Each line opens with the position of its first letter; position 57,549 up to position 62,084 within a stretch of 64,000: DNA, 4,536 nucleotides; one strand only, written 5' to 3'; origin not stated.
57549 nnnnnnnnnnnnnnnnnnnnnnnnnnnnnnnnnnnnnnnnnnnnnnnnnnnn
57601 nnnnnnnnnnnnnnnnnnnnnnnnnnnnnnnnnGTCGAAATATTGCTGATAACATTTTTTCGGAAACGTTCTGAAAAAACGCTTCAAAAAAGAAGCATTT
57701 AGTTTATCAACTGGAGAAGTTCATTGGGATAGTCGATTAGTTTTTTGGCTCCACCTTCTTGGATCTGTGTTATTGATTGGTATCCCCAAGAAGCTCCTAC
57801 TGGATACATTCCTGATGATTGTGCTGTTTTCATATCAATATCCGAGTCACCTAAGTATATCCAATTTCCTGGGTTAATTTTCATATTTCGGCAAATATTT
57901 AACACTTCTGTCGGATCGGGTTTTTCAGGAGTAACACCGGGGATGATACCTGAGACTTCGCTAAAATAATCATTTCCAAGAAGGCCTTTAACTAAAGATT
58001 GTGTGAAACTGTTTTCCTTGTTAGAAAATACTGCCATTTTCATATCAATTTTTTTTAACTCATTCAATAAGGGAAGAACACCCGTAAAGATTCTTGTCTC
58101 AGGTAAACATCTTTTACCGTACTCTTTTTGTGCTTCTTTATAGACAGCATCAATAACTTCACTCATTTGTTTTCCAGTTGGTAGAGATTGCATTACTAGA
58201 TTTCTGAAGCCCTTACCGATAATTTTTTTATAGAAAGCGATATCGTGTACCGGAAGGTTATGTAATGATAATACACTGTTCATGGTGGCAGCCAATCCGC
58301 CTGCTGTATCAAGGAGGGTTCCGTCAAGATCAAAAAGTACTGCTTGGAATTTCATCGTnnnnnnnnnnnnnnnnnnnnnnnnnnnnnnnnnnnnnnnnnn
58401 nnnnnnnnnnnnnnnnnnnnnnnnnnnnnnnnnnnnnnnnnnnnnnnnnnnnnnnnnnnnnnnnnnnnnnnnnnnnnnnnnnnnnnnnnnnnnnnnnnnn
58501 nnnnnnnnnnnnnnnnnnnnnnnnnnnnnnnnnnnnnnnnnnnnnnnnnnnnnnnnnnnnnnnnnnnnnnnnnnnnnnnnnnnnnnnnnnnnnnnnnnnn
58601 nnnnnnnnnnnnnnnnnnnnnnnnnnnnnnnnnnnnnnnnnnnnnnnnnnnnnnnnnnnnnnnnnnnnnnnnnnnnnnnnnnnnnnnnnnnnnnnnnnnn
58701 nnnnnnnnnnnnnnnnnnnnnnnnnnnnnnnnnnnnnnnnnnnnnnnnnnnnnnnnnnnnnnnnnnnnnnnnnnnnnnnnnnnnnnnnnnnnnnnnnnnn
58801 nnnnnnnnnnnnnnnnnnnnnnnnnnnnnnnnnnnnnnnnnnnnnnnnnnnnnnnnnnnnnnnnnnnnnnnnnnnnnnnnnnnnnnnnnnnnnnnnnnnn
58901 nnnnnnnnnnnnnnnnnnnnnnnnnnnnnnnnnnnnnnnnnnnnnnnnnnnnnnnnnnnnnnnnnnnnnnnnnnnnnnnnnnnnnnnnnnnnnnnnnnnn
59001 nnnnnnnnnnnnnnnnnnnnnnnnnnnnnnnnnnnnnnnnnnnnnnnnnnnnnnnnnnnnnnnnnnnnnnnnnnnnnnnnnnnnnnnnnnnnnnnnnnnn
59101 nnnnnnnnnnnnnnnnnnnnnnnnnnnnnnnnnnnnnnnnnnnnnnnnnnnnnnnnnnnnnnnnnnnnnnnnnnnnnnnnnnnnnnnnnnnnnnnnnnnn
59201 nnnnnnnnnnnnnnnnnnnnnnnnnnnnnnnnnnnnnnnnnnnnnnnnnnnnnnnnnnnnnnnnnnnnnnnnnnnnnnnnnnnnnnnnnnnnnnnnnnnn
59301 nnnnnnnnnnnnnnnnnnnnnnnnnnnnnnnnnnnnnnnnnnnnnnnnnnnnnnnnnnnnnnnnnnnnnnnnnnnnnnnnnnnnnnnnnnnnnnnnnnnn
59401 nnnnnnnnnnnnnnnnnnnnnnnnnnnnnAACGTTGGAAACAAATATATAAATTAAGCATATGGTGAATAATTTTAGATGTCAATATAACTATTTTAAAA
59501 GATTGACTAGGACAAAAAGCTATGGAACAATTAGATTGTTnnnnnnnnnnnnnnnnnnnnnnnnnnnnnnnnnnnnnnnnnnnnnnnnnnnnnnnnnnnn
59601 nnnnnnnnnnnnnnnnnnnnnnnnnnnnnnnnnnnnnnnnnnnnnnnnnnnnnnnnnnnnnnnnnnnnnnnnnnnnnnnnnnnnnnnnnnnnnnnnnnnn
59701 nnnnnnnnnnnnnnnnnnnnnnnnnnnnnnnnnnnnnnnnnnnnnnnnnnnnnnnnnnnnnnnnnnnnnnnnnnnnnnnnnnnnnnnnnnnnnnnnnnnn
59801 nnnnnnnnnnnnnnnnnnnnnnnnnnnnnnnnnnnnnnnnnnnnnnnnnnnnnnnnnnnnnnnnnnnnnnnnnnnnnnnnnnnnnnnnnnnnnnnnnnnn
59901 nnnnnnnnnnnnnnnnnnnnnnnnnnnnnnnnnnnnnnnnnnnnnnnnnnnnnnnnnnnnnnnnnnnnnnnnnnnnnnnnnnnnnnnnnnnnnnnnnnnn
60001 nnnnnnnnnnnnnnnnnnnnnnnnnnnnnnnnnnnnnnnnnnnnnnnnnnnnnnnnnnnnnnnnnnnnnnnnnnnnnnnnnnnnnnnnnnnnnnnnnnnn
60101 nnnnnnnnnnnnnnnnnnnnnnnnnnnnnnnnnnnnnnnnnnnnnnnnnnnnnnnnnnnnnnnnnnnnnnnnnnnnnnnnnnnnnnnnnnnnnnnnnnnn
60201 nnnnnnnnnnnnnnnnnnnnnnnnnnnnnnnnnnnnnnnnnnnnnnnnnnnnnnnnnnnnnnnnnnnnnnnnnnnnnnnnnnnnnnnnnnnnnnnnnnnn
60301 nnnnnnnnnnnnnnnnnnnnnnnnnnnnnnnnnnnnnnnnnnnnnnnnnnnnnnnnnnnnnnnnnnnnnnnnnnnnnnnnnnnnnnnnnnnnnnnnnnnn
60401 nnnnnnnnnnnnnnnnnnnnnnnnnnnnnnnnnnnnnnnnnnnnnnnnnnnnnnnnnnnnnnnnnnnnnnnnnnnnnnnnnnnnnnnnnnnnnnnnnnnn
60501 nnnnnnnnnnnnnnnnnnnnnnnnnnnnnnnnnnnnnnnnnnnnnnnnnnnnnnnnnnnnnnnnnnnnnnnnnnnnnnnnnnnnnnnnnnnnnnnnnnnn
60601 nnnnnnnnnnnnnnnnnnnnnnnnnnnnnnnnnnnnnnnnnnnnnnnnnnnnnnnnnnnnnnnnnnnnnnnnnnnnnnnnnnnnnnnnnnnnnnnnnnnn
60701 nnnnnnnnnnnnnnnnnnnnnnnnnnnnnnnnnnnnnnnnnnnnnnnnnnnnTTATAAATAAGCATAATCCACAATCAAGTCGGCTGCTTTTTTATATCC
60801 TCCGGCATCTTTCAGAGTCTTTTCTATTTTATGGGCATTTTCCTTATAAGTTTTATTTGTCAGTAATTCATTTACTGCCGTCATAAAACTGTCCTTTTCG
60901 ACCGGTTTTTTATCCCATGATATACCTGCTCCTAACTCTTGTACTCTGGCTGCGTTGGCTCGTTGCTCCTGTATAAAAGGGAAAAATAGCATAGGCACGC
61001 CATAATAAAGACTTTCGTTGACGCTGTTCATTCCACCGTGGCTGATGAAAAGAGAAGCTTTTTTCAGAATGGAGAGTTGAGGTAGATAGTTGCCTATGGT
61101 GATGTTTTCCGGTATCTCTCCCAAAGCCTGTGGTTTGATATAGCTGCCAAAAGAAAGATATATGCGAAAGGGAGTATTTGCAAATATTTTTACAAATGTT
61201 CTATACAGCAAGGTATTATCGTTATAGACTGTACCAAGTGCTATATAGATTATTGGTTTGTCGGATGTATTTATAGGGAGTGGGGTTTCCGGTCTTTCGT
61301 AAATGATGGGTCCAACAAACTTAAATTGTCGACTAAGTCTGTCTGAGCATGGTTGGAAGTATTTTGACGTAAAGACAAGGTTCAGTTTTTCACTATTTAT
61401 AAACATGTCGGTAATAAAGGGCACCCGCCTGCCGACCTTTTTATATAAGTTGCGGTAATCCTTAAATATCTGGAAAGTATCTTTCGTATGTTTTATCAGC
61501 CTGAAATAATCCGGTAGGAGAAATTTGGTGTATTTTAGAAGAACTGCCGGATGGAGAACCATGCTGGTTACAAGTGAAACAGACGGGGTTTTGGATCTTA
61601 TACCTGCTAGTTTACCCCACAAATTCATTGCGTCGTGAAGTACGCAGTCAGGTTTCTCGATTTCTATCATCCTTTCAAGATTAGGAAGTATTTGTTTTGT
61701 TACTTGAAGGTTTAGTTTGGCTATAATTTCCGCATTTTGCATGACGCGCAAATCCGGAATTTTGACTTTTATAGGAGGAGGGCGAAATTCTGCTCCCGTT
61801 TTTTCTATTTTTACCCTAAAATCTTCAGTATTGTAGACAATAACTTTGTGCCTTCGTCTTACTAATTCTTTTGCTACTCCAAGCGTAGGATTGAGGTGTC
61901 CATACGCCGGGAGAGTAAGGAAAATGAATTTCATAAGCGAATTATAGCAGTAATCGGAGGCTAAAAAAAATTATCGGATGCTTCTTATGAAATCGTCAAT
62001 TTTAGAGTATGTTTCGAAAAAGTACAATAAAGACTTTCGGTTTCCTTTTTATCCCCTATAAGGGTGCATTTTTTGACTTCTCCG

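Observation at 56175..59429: Form III-like RuBisCO clustered with phosphoribulokinase and a phosphoglycolate-phosphatase-like HAD: a minimal CBB-type module without AMP-salvage partners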

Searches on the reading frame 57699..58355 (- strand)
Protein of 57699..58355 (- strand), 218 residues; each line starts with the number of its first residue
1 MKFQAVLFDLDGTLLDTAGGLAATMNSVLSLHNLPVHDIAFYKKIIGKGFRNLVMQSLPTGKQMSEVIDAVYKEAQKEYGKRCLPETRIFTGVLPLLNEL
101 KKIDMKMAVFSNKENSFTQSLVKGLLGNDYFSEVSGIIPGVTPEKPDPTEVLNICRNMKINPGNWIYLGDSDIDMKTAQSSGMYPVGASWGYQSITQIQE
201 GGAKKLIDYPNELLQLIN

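Call 3: search_protein_families(library=pfam, proteins=[window:57699-58355:-])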
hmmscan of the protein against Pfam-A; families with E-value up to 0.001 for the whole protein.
window:57699-58355:- (218 aa): 3 families
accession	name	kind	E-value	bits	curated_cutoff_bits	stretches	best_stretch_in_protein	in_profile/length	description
PF13419.12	HAD_2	-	5.9e-29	101.9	23.8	1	6-186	1-176/178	Haloacid dehalogenase-like hydrolase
PF00702.32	Hydrolase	-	3e-18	67.4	26.4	1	4-182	2-191/191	haloacid dehalogenase-like hydrolase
PF12710.13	HAD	-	0.001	20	27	0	6-175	1-185/189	haloacid dehalogenase-like hydrolase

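Call 4: search_protein_families(library=ncbifam, proteins=[window:57699-58355:-])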
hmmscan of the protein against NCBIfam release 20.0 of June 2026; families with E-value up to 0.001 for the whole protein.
window:57699-58355:- (218 aa): 31 families (the best 25 are shown)
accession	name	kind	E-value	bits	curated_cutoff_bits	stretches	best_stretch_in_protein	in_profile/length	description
NF009695.0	PRK13222.1-2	equivalog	1.6e-35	122.7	225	1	2-217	5-222/226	phosphoglycolate phosphatase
TIGR01449.2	PGP_bact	equivalog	1.1e-30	106.8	180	1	6-216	1-212/213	phosphoglycolate phosphatase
NF009697.0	PRK13222.1-4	equivalog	3.2e-26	92.1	327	1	2-217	6-222/232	phosphoglycolate phosphatase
NF009696.0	PRK13222.1-3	equivalog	3.7e-26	92.2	359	1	1-217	1-216/223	N-acetylmuramic acid 6-phosphate phosphatase MupP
NF009698.0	PRK13223.1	equivalog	2.4e-21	76.2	466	1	5-213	15-225/272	phosphoglycolate phosphatase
NF009700.0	PRK13226.1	equivalog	5.6e-21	75.3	342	1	4-194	13-200/229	phosphoglycolate phosphatase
NF009694.0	PRK13222.1-1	equivalog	4.3e-20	72.1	415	2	75-214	98-236/252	phosphoglycolate phosphatase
NF009804.0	PRK13288.1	equivalog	1.4e-15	57.3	218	1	1-217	1-210/215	pyrophosphatase PpaX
TIGR01454.1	AHBA_synth_RP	hypoth_equivalog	2.2e-14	53.6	246.65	1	6-217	1-203/205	AHBA synthesis associated protein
TIGR02009.1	PGMB-YQAB-SF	subfamily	5.5e-13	49.5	153.35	1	4-186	2-184/186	beta-phosphoglucomutase family hydrolase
TIGR01990.1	bPGM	equivalog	1.4e-11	44.7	189.4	1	3-188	1-186/187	beta-phosphoglucomutase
NF009699.0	PRK13225.1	equivalog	1.3e-10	41.3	368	1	3-217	62-267/273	phosphoglycolate phosphatase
TIGR02253.1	CTE7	subfamily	1.4e-10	41.4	169.75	1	4-186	3-192/221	TIGR02253 family HAD-type hydrolase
TIGR01549.1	HAD-SF-IA-v1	subfamily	9.7e-10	39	23.3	1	93-182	67-149/149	HAD-IA family hydrolase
NF008000.0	PRK10725.1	equivalog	2.7e-09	37.4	215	1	2-186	4-183/188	fructose-1-phosphate/6-phosphogluconate phosphatase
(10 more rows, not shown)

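Call 30: search_solved_structures(query=window:57699-58355:-, show_alignments=2)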
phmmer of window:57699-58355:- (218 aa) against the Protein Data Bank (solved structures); distinct sequences matched with E-value up to 0.001: 44.
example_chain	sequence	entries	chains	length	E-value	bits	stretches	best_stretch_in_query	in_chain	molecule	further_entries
2hi0_A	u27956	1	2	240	6.6e-23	84.7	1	1-214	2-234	Putative phosphoglycolate phosphatase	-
3d6j_A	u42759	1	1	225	8.7e-18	68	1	1-206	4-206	Putative haloacid dehalogenase-like hydrolase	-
3mc1_A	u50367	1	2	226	1.4e-15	60.8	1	3-214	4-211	Predicted phosphatase, HAD family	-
2nyv_A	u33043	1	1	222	1.1e-14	57.8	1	2-196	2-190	Phosphoglycolate phosphatase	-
2yy6_A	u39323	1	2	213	2.4e-14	56.8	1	4-196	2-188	phosphoglycolate phosphatase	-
2hsz_A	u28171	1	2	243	3.2e-14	56.3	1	2-198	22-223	novel predicted phosphatase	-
2ah5_A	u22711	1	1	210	2.7e-12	50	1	4-194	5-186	COG0546: Predicted phosphatases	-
4ex6_A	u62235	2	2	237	1.8e-11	47.3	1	5-208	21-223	AlnB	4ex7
6f2x_A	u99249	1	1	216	2.1e-11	47.1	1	4-194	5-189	Protein Tyrosine Kinase A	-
2hdo_A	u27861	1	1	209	6.3e-09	39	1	1-194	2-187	Phosphoglycolate phosphatase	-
3kzx_A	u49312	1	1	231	1.2e-08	38.1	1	35-218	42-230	HAD-superfamily hydrolase, subfamily IA, variant 1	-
3sd7_A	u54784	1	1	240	1.5e-08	37.9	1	3-207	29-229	Putative phosphatase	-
2go7_A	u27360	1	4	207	1.1e-07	35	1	4-187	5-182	hydrolase, haloacid dehalogenase-like family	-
2msn_A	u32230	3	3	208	1.1e-07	35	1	4-187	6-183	Hydrolase, haloacid dehalogenase-like family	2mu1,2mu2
3s6j_A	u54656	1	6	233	2.9e-07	33.6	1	6-215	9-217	Hydrolase, haloacid dehalogenase-like family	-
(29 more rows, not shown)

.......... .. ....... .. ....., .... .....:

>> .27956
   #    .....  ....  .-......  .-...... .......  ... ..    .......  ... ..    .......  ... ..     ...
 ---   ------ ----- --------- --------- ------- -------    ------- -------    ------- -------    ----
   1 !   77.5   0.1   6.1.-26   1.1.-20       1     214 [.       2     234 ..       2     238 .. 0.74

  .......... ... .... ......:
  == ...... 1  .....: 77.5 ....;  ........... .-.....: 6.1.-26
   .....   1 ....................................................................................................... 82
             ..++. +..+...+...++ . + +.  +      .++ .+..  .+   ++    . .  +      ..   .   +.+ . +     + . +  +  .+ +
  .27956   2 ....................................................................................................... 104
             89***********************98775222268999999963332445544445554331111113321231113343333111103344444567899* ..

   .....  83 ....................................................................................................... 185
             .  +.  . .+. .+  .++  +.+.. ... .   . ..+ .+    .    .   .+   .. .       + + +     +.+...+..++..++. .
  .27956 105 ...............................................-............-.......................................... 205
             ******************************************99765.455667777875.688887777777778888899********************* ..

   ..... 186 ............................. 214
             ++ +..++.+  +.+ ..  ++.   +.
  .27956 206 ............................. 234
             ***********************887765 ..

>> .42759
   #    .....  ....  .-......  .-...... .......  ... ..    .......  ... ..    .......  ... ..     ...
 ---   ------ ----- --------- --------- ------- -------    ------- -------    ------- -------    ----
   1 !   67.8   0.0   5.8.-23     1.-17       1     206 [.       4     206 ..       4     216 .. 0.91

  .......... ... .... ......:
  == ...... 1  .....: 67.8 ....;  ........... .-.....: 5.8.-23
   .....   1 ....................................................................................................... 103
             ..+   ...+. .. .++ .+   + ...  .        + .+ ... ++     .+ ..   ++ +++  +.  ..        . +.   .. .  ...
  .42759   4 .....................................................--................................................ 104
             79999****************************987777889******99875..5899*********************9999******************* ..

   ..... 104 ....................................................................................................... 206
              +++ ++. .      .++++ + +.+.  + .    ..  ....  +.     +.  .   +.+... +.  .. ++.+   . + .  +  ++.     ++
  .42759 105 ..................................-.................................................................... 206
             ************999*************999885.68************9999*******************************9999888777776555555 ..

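Call 33: find_homologous_proteins(query=window:57699-58355:-)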
Query window:57699-58355:- (218 aa): 854 proteins with E <= 0.001 among 1081 candidates; the best 120 are listed.
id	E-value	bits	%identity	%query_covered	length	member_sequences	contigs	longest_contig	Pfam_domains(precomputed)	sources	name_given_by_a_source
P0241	1.6e-140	484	100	100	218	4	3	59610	PF13419.13,PF00702.33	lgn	-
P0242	3.0e-53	199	47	100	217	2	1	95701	PF13419.13,PF00702.33,PF13242.13,PF12710.14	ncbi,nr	ncbi:MAG TPA: HAD family hydrolase [Thermoanaerobacterales bacterium]|nr:HAD family hydrolase [Therm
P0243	1.2e-52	197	46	100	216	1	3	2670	PF13419.13,PF13344.13,PF00702.33,PF13242.13,PF12710.14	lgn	-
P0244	5.4e-50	188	44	100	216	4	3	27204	PF13419.13,PF00702.33,PF12710.14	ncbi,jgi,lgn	-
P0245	6.2e-50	188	44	100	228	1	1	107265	PF13419.13,PF00702.33,PF13242.13,PF12710.14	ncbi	ncbi:MAG: HAD family hydrolase [Planctomycetota bacterium]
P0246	6.9e-50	188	44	99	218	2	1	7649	PF13419.13,PF00702.33,PF12710.14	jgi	jgi:phosphoglycolate phosphatase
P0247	8.1e-50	187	43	100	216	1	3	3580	PF13419.13,PF00702.33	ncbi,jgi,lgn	jgi:phosphoglycolate phosphatase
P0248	1.2e-49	187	44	99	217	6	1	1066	PF13419.13,PF00702.33,PF12710.14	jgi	-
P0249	1.4e-49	187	43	100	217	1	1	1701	PF13419.13,PF00702.33,PF12710.14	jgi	-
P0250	3.1e-49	186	46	100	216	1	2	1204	PF13419.13,PF00702.33,PF13242.13,PF12710.14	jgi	jgi:phosphoglycolate phosphatase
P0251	5.9e-49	185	46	99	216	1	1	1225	PF13419.13,PF00702.33,PF12710.14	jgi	jgi:phosphoglycolate phosphatase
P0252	1.6e-48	183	44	99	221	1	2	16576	PF13419.13,PF00702.33,PF13242.13,PF12710.14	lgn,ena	-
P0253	1.7e-48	183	46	99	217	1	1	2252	PF13419.13,PF00702.33,PF12710.14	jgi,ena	-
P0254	2.3e-48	183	44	100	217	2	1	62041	PF13419.13,PF00702.33,PF13242.13,PF12710.14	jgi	jgi:phosphoglycolate phosphatase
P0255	2.5e-48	183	45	100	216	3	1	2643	PF13419.13,PF00702.33,PF12710.14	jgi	jgi:phosphoglycolate phosphatase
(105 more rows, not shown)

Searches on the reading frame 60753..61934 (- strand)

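Call 3: search_protein_families(library=pfam, proteins=[window:60753-61934:-])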
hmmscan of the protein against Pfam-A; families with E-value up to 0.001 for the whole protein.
window:60753-61934:- (393 aa): 4 families
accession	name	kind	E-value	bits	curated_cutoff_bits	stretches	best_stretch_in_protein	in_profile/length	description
PF00201.24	UDPGT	-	2.5e-22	79.8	19.5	1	225-376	274-424/499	UDP-glucoronosyl and UDP-glucosyl transferase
PF06722.18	EryCIII-like_C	-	3.6e-18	66.4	31.7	1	270-372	25-127/145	Erythromycin biosynthesis protein CIII-like, C-terminal domain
PF04101.22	Glyco_tran_28_C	-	4.4e-14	53.3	22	1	276-376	54-161/166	Glycosyltransferase family 28 C-terminal domain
PF03033.26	Glyco_transf_28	-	0.00029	21.3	26.2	1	12-67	10-66/139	Glycosyltransferase family 28 N-terminal domain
